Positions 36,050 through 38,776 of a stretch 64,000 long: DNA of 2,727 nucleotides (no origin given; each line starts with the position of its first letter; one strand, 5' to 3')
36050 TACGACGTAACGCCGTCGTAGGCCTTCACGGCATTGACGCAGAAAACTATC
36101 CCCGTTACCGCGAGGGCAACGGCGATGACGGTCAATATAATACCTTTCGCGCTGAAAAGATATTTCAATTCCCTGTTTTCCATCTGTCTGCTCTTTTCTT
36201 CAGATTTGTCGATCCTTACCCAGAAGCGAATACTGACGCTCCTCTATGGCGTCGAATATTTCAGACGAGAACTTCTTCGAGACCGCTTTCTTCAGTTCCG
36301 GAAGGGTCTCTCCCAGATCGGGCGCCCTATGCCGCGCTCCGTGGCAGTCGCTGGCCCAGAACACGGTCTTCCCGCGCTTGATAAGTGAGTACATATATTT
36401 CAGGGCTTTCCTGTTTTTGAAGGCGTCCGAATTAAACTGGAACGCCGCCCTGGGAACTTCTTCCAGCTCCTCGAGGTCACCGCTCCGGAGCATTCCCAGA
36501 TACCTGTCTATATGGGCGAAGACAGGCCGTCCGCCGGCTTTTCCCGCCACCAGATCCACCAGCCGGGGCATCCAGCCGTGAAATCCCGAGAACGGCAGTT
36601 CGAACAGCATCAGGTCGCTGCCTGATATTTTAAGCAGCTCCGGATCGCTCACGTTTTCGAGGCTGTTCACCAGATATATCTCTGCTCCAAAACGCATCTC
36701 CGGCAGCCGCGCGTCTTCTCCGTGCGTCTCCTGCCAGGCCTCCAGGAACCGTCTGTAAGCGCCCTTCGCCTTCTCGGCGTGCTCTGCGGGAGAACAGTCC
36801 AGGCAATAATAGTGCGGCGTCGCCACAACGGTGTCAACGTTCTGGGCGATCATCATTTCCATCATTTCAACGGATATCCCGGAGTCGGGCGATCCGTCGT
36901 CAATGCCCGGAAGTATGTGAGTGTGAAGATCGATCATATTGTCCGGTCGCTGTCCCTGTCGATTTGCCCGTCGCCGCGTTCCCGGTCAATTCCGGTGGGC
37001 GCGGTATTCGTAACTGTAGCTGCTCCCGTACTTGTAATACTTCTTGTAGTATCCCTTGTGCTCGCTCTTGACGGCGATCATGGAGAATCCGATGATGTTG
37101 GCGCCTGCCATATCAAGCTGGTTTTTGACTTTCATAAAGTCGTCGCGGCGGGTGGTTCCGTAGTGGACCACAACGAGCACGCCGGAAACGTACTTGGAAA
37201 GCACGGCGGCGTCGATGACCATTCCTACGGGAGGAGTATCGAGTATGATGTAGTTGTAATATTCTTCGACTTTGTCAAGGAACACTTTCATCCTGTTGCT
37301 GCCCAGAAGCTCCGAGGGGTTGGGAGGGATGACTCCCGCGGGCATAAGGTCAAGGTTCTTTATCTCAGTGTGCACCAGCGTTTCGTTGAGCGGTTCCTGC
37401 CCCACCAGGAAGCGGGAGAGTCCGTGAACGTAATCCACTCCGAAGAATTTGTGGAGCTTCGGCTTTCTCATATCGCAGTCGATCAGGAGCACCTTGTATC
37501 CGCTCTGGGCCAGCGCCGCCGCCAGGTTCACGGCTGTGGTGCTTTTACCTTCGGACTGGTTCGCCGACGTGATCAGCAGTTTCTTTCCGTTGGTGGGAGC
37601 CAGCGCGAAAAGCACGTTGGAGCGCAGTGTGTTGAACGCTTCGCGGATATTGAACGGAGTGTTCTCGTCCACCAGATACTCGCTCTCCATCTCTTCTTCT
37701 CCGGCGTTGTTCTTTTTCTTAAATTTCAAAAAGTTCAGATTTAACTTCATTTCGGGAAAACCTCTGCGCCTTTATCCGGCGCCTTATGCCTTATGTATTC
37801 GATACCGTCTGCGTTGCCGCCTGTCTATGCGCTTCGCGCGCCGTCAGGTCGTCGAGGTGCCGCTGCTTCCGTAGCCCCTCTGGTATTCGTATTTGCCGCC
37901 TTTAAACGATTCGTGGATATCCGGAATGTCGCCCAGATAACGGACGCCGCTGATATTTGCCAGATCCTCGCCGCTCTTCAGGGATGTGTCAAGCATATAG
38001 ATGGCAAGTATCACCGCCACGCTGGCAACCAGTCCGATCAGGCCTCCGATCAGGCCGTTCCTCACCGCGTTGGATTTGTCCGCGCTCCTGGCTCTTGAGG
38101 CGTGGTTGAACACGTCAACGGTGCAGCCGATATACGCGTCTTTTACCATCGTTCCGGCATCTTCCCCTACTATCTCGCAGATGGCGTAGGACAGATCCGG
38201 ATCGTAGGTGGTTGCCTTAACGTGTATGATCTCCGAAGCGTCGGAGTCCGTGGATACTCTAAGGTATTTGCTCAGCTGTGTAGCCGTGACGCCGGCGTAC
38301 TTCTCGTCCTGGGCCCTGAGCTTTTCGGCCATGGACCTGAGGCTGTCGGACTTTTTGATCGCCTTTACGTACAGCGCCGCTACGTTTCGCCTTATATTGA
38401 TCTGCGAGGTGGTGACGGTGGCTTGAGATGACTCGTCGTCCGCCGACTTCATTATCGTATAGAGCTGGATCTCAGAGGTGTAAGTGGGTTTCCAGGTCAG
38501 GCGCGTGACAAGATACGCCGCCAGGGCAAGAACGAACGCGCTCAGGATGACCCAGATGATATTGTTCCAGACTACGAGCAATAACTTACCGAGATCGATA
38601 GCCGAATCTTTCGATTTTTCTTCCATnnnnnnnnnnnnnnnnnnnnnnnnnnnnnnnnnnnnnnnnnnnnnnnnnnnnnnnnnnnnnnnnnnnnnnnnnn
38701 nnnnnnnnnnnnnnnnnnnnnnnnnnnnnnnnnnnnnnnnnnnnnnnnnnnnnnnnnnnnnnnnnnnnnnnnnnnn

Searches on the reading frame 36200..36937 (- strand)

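Call 14: search_protein_families(library=pfam, proteins=[window:36200-36937:-], max_evalue=0.01)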
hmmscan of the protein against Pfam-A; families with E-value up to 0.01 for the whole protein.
window:36200-36937:- (245 aa): 1 family
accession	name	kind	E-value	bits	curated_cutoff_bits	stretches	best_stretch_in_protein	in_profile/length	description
PF19567.5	CpsB_CapC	-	1.7e-29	103.3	27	1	1-228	1-225/234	Capsular polysaccharide synthesis, CpsB/CapC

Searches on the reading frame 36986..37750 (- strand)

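Call 14: search_protein_families(library=pfam, proteins=[window:36986-37750:-], max_evalue=0.01)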
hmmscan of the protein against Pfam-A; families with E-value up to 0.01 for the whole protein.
window:36986-37750:- (254 aa): 8 families
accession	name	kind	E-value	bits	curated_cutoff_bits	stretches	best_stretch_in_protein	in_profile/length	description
PF13614.12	AAA_31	-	1.8e-17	64.3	27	1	67-183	13-136/177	AAA domain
PF01656.29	CbiA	-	9.8e-11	42.1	25.4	1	60-141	3-79/125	CobQ/CobB/MinD/ParA nucleotide binding domain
PF10609.15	ParA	-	2.5e-10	40.6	27.1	1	57-221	5-169/246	NUBPL iron-transfer P-loop NTPase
PF09140.17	MipZ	-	7.3e-08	32.5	20.7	1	66-174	11-109/262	ATPase MipZ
PF00142.24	Fer4_NifH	-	8.2e-05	22.6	25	1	67-95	11-39/271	4Fe-4S iron sulfur cluster binding proteins, NifH/frxC family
PF02374.21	ArsA_ATPase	-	0.00056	19.7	24.3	0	68-93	13-38/305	Anion-transporting ATPase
PF06564.18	CBP_BcsQ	-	0.0017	18.4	21.3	1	67-176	13-127/234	Cellulose biosynthesis protein BcsQ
PF16575.11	CLP1_P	-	0.0025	18.1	26.6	1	65-97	3-35/188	mRNA cleavage and polyadenylation factor CLP1 P-loop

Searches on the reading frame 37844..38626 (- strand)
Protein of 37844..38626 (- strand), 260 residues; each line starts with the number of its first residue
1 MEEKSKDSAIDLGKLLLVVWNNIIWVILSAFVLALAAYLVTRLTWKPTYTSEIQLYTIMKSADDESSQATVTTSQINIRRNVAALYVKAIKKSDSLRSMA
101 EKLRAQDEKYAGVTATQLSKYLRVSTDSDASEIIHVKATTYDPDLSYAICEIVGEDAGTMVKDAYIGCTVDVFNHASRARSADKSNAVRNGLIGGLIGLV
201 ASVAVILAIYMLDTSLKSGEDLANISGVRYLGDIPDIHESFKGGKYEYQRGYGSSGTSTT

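Call 14: search_protein_families(library=pfam, proteins=[window:37844-38626:-], max_evalue=0.01)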
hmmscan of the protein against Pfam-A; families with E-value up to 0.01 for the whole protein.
window:37844-38626:- (260 aa): 1 family
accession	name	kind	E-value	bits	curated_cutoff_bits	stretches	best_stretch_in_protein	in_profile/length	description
PF02706.20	Wzz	-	4.1e-10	40.3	25.5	1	10-99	3-87/91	Chain length determinant protein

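Call 15: find_encoding_contigs(protein=window:37844-38626:-, flank=4000, max_places=10)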
Protein window:37844-38626:- (260 aa): 7 contigs read that carry it; 2 places shown.
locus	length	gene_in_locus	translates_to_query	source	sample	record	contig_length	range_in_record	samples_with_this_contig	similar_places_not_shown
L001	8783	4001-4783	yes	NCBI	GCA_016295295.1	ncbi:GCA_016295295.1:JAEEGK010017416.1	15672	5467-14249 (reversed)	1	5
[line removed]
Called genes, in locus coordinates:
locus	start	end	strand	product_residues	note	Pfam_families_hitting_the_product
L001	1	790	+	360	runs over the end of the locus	PF03462:PCRF, PF00472:RF-1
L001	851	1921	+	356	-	PF01300:Sua5_yciO_yrdC, PF03481:Sua5_C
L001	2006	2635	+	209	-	PF14681:UPRTase, PF00156:Pribosyltran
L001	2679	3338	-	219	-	-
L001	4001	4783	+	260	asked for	PF02706:Wzz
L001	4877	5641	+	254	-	PF09140:MipZ, PF10609:ParA, PF13614:AAA_31, PF01656:CbiA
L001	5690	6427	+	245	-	PF19567:CpsB_CapC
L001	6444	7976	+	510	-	PF20597:pAdhesive_15, PF12799:LRR_4 (faint)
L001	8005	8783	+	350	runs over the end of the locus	PF04203:Sortase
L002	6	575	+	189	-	PF01300:Sua5_yciO_yrdC (weak), PF03481:Sua5_C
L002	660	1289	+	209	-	PF14681:UPRTase, PF00156:Pribosyltran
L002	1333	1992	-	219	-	-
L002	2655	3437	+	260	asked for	PF02706:Wzz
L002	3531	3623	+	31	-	?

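Call 30: find_related_loci(query=window:37844-38626:-, collection=metagenome_contigs, flank=3000)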
Query window:37844-38626:- (260 aa) in metagenome_contigs; peptide patterns used: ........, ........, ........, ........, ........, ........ (x = any residue, [..] = any of these).
121 stretches matched a pattern, but none encodes a relative of the query by tblastn (E <= 1e-3).

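Call 78: list_cluster_members(proteins=[window:37847-38626:-, L001:2006-2632:+, L001:851-1918:+, P0001])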
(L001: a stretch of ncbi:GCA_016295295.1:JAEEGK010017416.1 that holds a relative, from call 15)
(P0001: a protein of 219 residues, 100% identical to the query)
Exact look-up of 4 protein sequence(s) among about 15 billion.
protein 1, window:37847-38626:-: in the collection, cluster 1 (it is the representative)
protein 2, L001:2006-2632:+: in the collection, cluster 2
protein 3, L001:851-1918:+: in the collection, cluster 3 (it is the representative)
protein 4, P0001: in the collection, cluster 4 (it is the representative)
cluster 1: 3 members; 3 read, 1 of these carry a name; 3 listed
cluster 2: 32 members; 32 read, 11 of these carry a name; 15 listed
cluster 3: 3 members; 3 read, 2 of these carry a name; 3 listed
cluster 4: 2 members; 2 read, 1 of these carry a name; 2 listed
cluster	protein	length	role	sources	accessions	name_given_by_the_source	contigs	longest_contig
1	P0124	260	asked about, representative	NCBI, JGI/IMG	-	capsular polysaccharide biosynthesis protein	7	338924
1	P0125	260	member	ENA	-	-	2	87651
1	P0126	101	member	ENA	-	-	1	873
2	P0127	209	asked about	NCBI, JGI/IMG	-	uracil phosphoribosyltransferase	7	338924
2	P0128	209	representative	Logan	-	-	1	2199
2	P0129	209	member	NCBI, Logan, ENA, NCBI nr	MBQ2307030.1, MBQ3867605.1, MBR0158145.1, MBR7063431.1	MAG: uracil phosphoribosyltransferase [Clostridia bacterium] | uracil phosphoribosyltransferase [Clostridia bacterium]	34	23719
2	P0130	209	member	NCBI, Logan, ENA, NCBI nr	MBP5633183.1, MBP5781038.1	MAG: uracil phosphoribosyltransferase [Clostridia bacterium] | uracil phosphoribosyltransferase [Clostridia bacterium]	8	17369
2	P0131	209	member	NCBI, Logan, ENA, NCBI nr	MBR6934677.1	MAG: uracil phosphoribosyltransferase [Clostridia bacterium] | uracil phosphoribosyltransferase [Clostridia bacterium]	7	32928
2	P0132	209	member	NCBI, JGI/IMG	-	uracil phosphoribosyltransferase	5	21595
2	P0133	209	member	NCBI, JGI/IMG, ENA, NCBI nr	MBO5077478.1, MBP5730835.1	MAG: uracil phosphoribosyltransferase [Clostridia bacterium] | uracil phosphoribosyltransferase | uracil phosphoribosyltransferase [Clostridia bacterium]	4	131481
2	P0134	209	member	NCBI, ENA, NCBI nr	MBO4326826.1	MAG: uracil phosphoribosyltransferase [Clostridia bacterium] | uracil phosphoribosyltransferase [Clostridia bacterium]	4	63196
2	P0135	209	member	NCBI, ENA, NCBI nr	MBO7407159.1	MAG: uracil phosphoribosyltransferase [Clostridia bacterium] | uracil phosphoribosyltransferase [Clostridia bacterium]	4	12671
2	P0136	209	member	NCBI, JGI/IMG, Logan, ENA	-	uracil phosphoribosyltransferase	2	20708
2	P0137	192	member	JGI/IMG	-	uracil phosphoribosyltransferase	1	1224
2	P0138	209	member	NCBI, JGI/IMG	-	uracil phosphoribosyltransferase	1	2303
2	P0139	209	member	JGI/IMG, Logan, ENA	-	-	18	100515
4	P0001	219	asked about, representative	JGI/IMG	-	hypothetical protein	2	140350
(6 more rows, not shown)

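Call 79: find_encoding_contigs(protein=P0139, flank=3000, max_places=10)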
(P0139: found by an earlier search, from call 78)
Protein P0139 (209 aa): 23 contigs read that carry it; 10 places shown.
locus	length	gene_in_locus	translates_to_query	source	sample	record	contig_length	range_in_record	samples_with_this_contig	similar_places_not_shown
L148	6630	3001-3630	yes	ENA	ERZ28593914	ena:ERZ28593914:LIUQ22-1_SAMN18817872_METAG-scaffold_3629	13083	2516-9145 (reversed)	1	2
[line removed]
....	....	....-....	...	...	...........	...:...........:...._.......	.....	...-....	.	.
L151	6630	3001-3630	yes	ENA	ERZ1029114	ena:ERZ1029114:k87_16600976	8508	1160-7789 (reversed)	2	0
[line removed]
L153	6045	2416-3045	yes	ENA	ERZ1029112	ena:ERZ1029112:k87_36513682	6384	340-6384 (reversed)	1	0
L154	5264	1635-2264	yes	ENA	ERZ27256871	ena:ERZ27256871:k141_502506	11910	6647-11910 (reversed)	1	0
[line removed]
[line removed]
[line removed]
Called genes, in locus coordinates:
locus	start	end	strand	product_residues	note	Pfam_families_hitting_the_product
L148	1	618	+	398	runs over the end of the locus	PF01966:HD, PF13286:HD_assoc (faint)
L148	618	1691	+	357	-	PF03462:PCRF, PF00472:RF-1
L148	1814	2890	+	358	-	PF01300:Sua5_yciO_yrdC, PF03481:Sua5_C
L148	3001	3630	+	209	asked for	PF14681:UPRTase, PF00156:Pribosyltran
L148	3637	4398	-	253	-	-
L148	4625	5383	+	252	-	PF02706:Wzz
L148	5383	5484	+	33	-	-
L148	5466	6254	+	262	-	PF13614:AAA_31, PF01656:CbiA, PF09140:MipZ, PF10609:ParA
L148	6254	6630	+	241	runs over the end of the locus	PF19567:CpsB_CapC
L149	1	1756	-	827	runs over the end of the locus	PF08245:Mur_ligase_M, PF01168:Ala_racemase_N, PF00842:Ala_racemase_C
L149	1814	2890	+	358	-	PF01300:Sua5_yciO_yrdC, PF03481:Sua5_C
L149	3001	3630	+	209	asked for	PF14681:UPRTase, PF00156:Pribosyltran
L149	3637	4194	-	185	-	-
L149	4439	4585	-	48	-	-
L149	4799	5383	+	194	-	-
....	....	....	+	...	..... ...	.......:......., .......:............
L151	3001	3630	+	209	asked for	PF14681:UPRTase, PF00156:Pribosyltran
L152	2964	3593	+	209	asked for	PF14681:UPRTase, PF00156:Pribosyltran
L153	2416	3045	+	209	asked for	PF14681:UPRTase, PF00156:Pribosyltran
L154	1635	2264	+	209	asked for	PF14681:UPRTase, PF00156:Pribosyltran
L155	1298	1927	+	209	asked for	PF14681:UPRTase, PF00156:Pribosyltran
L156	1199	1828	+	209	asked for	PF14681:UPRTase, PF00156:Pribosyltran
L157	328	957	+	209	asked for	PF14681:UPRTase, PF00156:Pribosyltran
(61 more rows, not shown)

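Call 80: find_encoding_contigs(protein=P0129, flank=3000, max_places=10)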
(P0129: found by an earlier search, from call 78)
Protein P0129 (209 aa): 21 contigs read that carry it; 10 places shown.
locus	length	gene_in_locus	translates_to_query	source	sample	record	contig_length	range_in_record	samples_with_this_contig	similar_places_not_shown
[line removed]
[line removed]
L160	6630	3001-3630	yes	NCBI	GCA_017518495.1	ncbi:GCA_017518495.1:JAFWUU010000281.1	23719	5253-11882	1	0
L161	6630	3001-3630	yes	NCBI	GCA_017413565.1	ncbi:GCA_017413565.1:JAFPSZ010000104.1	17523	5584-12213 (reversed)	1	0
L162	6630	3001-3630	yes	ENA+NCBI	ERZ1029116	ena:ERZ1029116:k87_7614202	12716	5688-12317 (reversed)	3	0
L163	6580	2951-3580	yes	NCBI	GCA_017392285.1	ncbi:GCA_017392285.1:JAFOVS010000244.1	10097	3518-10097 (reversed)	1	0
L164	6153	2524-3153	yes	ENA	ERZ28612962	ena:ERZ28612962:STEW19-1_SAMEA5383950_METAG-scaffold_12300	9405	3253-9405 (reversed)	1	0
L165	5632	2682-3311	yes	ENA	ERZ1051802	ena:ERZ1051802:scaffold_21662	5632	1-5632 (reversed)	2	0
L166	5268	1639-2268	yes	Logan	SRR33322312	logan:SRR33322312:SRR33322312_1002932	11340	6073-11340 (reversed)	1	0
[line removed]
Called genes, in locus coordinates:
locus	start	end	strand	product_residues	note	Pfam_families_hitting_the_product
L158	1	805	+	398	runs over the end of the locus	PF01966:HD, PF13286:HD_assoc (faint)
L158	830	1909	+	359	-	PF03462:PCRF, PF00472:RF-1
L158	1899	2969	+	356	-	PF01300:Sua5_yciO_yrdC, PF03481:Sua5_C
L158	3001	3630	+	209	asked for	PF14681:UPRTase, PF00156:Pribosyltran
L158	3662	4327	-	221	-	-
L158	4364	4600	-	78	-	-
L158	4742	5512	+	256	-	PF02706:Wzz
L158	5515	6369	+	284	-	PF09140:MipZ, PF10609:ParA, PF13614:AAA_31, PF01656:CbiA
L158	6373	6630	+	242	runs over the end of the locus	PF19567:CpsB_CapC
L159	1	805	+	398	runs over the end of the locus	PF01966:HD, PF13286:HD_assoc (faint)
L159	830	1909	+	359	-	PF03462:PCRF, PF00472:RF-1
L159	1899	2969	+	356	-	PF01300:Sua5_yciO_yrdC, PF03481:Sua5_C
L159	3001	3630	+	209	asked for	PF14681:UPRTase, PF00156:Pribosyltran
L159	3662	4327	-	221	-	-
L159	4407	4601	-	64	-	-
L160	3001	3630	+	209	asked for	PF14681:UPRTase, PF00156:Pribosyltran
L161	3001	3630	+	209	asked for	PF14681:UPRTase, PF00156:Pribosyltran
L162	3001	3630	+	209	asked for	PF14681:UPRTase, PF00156:Pribosyltran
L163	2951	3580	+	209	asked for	PF14681:UPRTase, PF00156:Pribosyltran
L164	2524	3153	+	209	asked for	PF14681:UPRTase, PF00156:Pribosyltran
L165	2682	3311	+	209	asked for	PF14681:UPRTase, PF00156:Pribosyltran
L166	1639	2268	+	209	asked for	PF14681:UPRTase, PF00156:Pribosyltran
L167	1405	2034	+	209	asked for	PF14681:UPRTase, PF00156:Pribosyltran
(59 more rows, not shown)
